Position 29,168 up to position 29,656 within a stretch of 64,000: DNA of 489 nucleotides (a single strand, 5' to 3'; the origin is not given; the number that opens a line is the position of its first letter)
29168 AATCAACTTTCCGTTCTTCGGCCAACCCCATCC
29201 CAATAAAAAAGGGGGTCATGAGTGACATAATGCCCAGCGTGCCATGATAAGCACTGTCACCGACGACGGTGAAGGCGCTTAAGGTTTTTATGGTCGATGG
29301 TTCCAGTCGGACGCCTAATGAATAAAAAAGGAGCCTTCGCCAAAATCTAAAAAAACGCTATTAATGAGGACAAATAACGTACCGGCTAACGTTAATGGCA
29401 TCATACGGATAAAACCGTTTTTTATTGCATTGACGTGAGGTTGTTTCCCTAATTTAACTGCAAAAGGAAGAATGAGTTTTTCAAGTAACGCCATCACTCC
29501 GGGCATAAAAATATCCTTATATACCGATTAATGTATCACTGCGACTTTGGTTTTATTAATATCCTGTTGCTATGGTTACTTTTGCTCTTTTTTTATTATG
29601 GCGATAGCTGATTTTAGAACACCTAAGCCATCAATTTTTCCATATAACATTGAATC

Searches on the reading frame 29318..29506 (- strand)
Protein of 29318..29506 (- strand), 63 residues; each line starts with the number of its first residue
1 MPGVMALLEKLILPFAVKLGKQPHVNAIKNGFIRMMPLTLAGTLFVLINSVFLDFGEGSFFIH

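Call 19: find_encoding_contigs(protein=P0001, flank=3000, max_places=10)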
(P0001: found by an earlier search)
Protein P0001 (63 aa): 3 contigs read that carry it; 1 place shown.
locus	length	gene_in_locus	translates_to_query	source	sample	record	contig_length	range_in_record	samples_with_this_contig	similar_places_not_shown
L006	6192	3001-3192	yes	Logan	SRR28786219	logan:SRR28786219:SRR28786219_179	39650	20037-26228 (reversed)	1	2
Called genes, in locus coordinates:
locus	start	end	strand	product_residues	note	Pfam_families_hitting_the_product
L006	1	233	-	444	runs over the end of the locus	PF00083:Sugar_tr (faint), PF07690:MFS_1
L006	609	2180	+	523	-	PF08666:SAF, PF04295:GD_AH_second, PF20629:GD_AH_C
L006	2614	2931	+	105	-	PF02302:PTS_IIB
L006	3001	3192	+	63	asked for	-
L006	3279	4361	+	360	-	PF02378:PTS_EIIC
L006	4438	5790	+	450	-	PF02056:Glyco_hydro_4, PF11975:Glyco_hydro_4C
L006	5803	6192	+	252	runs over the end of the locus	PF04794:YdjC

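Call 20: find_encoding_contigs(protein=P0002, flank=3000, max_places=10)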
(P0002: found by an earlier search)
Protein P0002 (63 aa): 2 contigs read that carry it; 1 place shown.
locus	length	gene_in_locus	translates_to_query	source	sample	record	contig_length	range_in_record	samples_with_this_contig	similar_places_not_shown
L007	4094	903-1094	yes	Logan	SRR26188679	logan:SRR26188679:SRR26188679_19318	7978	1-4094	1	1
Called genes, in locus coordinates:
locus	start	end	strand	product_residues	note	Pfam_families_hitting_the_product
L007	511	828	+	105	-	PF02302:PTS_IIB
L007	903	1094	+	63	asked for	-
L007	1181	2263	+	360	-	PF02378:PTS_EIIC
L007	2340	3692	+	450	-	PF02056:Glyco_hydro_4, PF11975:Glyco_hydro_4C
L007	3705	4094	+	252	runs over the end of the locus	PF04794:YdjC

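Call 23: find_encoding_contigs(protein=P0030, flank=10000, max_places=10)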
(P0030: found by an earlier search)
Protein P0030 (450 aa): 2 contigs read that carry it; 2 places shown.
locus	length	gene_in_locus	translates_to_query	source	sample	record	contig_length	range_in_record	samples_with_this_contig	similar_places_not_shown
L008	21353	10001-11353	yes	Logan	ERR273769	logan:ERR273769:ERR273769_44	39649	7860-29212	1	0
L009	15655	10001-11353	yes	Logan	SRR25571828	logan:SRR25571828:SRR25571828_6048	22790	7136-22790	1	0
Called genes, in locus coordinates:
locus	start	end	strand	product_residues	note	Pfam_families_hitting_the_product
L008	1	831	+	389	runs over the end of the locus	-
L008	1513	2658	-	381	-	PF02595:Gly_kinase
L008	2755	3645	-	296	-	PF02826:2-Hacid_dh_C, PF03446:NAD_binding_2, PF03807:F420_oxidored, PF14833:NAD_binding_11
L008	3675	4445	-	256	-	PF03328:HpcH_HpaI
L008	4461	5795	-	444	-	PF00083:Sugar_tr (faint), PF07690:MFS_1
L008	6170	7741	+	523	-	PF08666:SAF, PF04295:GD_AH_second, PF20629:GD_AH_C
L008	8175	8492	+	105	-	PF02302:PTS_IIB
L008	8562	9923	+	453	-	PF02378:PTS_EIIC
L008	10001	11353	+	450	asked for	PF02056:Glyco_hydro_4, PF11975:Glyco_hydro_4C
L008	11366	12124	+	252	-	PF04794:YdjC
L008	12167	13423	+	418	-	PF01408:GFO_IDH_MocA, PF02894:GFO_IDH_MocA_C, PF22725:GFO_IDH_MocA_C3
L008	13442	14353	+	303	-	PF00480:ROK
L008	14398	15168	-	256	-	PF08220:HTH_DeoR, PF00455:DeoRC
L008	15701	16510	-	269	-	PF08220:HTH_DeoR, PF08279:HTH_11, PF00455:DeoRC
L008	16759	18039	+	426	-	PF08013:GatZ_KbaZ-like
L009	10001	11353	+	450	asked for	PF02056:Glyco_hydro_4, PF11975:Glyco_hydro_4C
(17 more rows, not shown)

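Call 24: find_encoding_contigs(protein=P0031, flank=10000, max_places=10)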
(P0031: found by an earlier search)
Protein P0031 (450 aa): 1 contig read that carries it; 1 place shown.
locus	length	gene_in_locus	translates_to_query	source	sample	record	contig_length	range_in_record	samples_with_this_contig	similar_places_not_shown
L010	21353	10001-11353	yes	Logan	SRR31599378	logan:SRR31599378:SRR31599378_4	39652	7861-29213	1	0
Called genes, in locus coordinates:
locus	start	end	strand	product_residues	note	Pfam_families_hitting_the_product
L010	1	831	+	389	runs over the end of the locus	-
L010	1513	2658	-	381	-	PF02595:Gly_kinase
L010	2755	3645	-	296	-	PF02826:2-Hacid_dh_C, PF03446:NAD_binding_2, PF03807:F420_oxidored, PF14833:NAD_binding_11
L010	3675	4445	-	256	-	PF03328:HpcH_HpaI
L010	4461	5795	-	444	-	PF07690:MFS_1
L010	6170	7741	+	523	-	PF08666:SAF, PF04295:GD_AH_second, PF20629:GD_AH_C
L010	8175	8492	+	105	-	PF02302:PTS_IIB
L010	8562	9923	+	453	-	PF02378:PTS_EIIC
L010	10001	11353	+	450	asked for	PF02056:Glyco_hydro_4, PF11975:Glyco_hydro_4C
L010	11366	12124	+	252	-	PF04794:YdjC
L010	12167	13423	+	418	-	PF01408:GFO_IDH_MocA, PF02894:GFO_IDH_MocA_C, PF22725:GFO_IDH_MocA_C3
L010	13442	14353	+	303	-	PF00480:ROK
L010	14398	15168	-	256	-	PF08220:HTH_DeoR, PF00455:DeoRC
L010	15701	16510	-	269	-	PF08220:HTH_DeoR, PF08279:HTH_11, PF00455:DeoRC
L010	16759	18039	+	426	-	PF08013:GatZ_KbaZ-like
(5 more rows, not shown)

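Call 27: find_encoding_contigs(protein=P0047, flank=10000, max_places=10)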
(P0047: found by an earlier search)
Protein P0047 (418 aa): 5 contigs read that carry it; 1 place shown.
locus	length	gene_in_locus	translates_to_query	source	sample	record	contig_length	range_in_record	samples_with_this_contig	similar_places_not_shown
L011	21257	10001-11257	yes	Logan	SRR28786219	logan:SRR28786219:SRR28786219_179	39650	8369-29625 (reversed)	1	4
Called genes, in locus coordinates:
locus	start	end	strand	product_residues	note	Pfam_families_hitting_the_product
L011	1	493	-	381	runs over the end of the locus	PF02595:Gly_kinase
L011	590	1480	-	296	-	PF02826:2-Hacid_dh_C, PF03446:NAD_binding_2, PF03807:F420_oxidored, PF14833:NAD_binding_11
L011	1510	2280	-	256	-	PF03328:HpcH_HpaI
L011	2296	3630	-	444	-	PF00083:Sugar_tr (faint), PF07690:MFS_1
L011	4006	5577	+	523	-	PF08666:SAF, PF04295:GD_AH_second, PF20629:GD_AH_C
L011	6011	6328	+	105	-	PF02302:PTS_IIB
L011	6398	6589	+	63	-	-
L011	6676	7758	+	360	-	PF02378:PTS_EIIC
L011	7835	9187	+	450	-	PF02056:Glyco_hydro_4, PF11975:Glyco_hydro_4C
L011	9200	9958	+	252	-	PF04794:YdjC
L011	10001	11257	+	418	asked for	PF01408:GFO_IDH_MocA, PF02894:GFO_IDH_MocA_C, PF22725:GFO_IDH_MocA_C3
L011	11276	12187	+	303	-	PF00480:ROK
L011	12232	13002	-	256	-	PF08220:HTH_DeoR, PF00455:DeoRC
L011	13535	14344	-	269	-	PF08220:HTH_DeoR, PF08279:HTH_11, PF00455:DeoRC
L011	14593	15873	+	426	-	PF08013:GatZ_KbaZ-like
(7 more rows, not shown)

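Call 42: find_encoding_contigs(protein=P0007, flank=1500, max_places=10)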
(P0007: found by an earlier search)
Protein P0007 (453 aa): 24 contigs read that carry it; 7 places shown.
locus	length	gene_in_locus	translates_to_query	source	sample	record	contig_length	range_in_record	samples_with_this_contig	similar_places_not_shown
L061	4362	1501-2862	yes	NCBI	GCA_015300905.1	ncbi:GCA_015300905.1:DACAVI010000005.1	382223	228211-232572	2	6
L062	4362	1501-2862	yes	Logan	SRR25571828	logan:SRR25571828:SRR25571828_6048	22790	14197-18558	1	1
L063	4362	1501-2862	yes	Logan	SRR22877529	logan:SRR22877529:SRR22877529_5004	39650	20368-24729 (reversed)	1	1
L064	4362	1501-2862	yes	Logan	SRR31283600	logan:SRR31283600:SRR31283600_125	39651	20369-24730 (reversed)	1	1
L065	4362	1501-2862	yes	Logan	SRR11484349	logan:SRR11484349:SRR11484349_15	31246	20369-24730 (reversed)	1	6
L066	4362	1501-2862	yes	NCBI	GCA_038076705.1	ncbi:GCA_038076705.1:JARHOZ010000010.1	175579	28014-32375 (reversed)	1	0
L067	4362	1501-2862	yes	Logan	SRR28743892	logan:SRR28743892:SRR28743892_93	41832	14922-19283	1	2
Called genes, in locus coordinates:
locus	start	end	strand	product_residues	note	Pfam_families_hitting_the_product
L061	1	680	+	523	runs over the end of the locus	PF08666:SAF, PF04295:GD_AH_second, PF20629:GD_AH_C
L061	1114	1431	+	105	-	PF02302:PTS_IIB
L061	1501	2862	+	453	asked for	PF02378:PTS_EIIC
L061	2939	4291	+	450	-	PF02056:Glyco_hydro_4, PF11975:Glyco_hydro_4C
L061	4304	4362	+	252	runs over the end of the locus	PF04794:YdjC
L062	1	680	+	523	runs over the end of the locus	PF08666:SAF, PF04295:GD_AH_second, PF20629:GD_AH_C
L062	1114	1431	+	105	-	PF02302:PTS_IIB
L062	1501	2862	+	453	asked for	PF02378:PTS_EIIC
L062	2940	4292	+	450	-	PF02056:Glyco_hydro_4, PF11975:Glyco_hydro_4C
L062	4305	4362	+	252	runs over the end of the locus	PF04794:YdjC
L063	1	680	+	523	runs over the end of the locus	PF08666:SAF, PF04295:GD_AH_second, PF20629:GD_AH_C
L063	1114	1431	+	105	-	PF02302:PTS_IIB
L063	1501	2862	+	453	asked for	PF02378:PTS_EIIC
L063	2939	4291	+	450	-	PF02056:Glyco_hydro_4, PF11975:Glyco_hydro_4C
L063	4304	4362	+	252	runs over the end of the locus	PF04794:YdjC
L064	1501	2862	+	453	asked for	PF02378:PTS_EIIC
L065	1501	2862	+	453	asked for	PF02378:PTS_EIIC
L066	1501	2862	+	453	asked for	PF02378:PTS_EIIC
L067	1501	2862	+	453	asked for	PF02378:PTS_EIIC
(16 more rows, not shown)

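Call 45: find_encoding_contigs(protein=P0003, flank=4000, max_places=4)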
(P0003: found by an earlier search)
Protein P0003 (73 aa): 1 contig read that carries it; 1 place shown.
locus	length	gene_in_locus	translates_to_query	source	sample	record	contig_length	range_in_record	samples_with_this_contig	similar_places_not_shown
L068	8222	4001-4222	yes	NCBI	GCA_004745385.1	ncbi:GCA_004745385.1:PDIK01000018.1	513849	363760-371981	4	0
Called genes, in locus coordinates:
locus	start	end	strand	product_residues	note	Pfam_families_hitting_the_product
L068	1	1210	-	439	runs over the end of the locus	PF07690:MFS_1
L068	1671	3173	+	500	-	PF08666:SAF, PF04295:GD_AH_second, PF20629:GD_AH_C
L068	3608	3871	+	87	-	PF02302:PTS_IIB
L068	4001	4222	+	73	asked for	-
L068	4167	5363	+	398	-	PF02378:PTS_EIIC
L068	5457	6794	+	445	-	PF02056:Glyco_hydro_4, PF11975:Glyco_hydro_4C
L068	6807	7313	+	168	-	PF04794:YdjC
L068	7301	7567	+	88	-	PF04794:YdjC (weak)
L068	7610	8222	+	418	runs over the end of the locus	PF01408:GFO_IDH_MocA, PF02894:GFO_IDH_MocA_C, PF22725:GFO_IDH_MocA_C3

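Call 46: find_encoding_contigs(protein=P0012, flank=4000, max_places=4)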
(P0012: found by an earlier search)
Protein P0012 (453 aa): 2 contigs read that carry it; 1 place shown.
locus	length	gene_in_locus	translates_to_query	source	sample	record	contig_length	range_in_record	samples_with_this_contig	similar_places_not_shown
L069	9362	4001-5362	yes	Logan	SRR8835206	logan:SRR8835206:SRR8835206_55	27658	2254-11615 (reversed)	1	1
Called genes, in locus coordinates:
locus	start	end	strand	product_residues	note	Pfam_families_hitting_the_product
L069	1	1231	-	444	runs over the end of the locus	PF00083:Sugar_tr (faint), PF07690:MFS_1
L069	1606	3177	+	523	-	PF08666:SAF, PF04295:GD_AH_second, PF20629:GD_AH_C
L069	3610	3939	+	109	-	PF02302:PTS_IIB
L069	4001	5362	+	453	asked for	PF02378:PTS_EIIC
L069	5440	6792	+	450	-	PF02056:Glyco_hydro_4, PF11975:Glyco_hydro_4C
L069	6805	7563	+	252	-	PF04794:YdjC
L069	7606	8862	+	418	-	PF01408:GFO_IDH_MocA, PF02894:GFO_IDH_MocA_C, PF22725:GFO_IDH_MocA_C3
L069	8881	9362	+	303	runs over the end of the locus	PF00480:ROK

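Call 50: find_encoding_contigs(protein=P0008, flank=4000, max_places=4)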
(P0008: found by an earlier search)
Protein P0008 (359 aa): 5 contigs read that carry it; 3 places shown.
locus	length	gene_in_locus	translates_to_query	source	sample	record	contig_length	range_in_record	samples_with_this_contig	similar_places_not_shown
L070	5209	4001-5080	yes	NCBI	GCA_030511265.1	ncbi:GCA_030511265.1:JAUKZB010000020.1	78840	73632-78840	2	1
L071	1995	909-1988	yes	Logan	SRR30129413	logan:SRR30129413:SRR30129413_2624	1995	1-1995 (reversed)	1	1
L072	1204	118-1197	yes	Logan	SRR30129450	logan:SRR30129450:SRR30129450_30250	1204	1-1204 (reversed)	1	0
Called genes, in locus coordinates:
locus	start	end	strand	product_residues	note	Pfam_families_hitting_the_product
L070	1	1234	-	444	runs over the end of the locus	PF00083:Sugar_tr (faint), PF07690:MFS_1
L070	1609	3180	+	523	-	PF08666:SAF, PF04295:GD_AH_second, PF20629:GD_AH_C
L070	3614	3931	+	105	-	PF02302:PTS_IIB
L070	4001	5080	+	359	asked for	PF02378:PTS_EIIC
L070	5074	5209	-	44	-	PF03400:DDE_Tnp_IS1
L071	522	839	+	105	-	PF02302:PTS_IIB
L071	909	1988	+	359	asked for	PF02378:PTS_EIIC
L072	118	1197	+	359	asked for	PF02378:PTS_EIIC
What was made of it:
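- The gene has been knocked out three times in a rare island (call 50). The third knockout is an IS1 insertion, which is not reversible by slippage (call 50).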
